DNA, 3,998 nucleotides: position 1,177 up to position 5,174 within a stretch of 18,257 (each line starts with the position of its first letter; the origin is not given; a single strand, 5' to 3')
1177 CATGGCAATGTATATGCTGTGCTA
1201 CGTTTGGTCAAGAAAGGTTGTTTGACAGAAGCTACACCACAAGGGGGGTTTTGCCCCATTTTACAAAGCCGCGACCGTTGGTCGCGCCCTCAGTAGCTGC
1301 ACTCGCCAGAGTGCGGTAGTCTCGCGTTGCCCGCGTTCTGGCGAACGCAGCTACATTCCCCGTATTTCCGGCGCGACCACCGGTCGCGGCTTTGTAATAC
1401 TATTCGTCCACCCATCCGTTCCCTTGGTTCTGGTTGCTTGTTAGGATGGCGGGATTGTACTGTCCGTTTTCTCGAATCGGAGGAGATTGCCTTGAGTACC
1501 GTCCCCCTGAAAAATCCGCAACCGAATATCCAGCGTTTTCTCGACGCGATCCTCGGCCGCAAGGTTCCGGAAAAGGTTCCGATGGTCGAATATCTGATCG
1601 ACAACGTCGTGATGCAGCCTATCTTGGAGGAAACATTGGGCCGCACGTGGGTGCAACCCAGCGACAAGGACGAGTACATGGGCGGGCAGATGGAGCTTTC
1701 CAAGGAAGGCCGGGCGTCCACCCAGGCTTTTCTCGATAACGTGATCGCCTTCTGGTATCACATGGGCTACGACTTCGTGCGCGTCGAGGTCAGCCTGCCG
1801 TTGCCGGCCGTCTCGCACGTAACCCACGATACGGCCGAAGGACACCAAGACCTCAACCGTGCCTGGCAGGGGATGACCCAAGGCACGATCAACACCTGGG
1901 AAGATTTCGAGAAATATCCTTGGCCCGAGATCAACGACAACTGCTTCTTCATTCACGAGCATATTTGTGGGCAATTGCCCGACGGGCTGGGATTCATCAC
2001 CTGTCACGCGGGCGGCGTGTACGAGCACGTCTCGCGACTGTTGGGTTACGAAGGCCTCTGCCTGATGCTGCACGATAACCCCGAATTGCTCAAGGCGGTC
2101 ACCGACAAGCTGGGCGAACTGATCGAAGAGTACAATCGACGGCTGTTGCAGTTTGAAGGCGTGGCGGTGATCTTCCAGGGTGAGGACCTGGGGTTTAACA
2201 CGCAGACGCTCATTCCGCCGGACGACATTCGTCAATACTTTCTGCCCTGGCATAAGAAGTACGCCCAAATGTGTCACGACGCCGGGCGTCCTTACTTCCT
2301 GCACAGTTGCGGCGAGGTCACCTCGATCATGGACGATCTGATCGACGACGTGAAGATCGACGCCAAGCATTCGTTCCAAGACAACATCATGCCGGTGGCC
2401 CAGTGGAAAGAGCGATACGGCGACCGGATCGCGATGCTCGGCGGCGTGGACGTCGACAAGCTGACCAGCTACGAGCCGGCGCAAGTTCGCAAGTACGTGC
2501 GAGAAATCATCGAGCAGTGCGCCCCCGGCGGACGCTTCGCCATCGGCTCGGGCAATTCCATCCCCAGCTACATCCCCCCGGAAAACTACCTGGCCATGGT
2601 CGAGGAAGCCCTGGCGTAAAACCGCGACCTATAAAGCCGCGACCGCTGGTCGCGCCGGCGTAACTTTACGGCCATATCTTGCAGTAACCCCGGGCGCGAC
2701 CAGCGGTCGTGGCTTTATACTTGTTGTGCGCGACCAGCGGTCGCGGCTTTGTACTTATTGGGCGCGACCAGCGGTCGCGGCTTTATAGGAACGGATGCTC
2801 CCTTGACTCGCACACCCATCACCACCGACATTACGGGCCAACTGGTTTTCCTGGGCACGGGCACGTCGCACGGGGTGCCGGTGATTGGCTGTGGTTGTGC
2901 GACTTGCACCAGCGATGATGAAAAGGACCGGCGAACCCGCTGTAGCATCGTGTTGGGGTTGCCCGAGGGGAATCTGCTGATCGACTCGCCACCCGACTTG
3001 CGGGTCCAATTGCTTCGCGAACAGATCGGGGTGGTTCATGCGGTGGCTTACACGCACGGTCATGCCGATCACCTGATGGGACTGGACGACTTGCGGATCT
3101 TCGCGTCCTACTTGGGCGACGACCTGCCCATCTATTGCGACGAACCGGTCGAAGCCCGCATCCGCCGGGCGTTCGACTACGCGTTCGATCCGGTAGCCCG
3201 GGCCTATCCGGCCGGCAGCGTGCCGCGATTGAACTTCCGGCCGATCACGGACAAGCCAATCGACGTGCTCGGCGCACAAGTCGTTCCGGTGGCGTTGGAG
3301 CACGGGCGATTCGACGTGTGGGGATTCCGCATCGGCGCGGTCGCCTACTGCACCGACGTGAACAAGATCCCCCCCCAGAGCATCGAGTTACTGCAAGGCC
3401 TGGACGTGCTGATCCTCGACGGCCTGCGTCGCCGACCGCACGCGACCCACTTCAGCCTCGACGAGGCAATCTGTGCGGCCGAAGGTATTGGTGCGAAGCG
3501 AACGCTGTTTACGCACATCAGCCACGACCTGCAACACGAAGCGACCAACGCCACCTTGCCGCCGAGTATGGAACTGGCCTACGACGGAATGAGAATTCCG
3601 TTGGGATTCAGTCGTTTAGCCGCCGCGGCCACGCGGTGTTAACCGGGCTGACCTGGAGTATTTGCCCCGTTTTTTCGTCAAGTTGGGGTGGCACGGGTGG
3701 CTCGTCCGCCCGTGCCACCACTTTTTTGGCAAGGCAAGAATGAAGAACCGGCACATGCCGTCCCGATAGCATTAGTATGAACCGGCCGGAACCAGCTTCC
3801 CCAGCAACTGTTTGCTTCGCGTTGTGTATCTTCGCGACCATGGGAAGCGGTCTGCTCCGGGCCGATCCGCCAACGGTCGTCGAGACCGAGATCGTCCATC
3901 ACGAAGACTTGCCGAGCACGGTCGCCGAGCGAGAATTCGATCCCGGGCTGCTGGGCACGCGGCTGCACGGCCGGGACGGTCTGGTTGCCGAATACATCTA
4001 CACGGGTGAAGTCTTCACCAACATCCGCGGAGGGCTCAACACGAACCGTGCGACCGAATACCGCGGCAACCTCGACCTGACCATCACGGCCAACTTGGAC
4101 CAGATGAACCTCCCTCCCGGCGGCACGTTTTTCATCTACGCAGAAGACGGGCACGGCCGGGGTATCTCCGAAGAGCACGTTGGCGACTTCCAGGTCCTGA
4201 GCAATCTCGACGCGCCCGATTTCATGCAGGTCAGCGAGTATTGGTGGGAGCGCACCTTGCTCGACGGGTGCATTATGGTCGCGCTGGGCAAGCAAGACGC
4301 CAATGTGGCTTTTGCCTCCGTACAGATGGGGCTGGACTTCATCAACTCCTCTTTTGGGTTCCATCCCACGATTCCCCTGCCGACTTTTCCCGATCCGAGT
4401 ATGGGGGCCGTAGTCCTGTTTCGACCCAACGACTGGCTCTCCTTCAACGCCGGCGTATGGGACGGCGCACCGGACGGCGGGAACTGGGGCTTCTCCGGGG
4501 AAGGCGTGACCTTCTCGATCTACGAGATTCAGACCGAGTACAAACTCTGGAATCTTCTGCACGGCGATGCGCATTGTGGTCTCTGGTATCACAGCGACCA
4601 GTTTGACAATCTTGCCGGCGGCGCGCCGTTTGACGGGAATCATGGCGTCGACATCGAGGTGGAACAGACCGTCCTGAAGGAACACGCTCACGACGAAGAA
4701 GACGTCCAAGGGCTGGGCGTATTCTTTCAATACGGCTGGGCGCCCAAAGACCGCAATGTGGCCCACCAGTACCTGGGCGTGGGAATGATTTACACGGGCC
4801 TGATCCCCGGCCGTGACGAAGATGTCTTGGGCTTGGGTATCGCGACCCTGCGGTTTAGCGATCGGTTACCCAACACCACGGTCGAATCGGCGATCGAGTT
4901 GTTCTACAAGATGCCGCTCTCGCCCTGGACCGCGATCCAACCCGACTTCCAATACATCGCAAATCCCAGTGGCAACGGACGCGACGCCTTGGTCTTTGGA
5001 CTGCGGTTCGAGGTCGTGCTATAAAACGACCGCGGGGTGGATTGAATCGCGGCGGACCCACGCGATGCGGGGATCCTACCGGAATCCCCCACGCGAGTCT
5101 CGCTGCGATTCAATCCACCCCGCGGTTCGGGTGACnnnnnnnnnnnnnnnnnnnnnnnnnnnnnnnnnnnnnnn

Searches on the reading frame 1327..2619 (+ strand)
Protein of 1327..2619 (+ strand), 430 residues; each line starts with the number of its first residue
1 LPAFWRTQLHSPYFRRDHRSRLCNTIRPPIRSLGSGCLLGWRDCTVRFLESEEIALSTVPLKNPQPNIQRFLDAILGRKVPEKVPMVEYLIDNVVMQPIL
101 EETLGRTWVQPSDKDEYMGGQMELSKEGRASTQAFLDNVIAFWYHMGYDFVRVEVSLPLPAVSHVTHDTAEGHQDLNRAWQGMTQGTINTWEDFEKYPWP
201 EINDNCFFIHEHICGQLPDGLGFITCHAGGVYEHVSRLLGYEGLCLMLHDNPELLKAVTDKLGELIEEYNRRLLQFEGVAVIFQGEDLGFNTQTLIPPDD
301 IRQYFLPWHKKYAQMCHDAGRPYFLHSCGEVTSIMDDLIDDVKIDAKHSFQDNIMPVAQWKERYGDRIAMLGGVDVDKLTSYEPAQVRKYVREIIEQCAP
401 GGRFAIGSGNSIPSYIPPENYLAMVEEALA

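Call 11: search_protein_families(library=pfam, proteins=[window:1327-2619:+])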
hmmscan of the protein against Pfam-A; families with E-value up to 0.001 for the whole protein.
window:1327-2619:+ (430 aa): 1 family
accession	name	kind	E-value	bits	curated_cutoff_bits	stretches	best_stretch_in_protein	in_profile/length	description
PF01208.23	URO-D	-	6.3e-21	75.2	23.9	1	229-427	144-342/346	Uroporphyrinogen decarboxylase (URO-D)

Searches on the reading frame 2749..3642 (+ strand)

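Call 11: search_protein_families(library=pfam, proteins=[window:2749-3642:+])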
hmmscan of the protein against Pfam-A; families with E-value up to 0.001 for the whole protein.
window:2749-3642:+ (297 aa): 2 families
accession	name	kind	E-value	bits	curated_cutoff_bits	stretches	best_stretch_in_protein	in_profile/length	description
PF12706.13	Lactamase_B_2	-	8.6e-34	117.3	27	1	75-257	2-200/200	Beta-lactamase superfamily domain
PF00753.33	Lactamase_B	-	1e-05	26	22.7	1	67-116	9-64/196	Metallo-beta-lactamase superfamily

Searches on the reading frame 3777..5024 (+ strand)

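Call 11: search_protein_families(library=pfam, proteins=[window:3777-5024:+])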
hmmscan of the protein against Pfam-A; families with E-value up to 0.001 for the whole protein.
window:3777-5024:+ (415 aa): 1 family
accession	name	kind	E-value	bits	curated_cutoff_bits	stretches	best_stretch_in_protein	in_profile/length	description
PF04966.18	OprB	-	4e-47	161.8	22.9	1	92-414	3-371/372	Carbohydrate-selective porin, OprB family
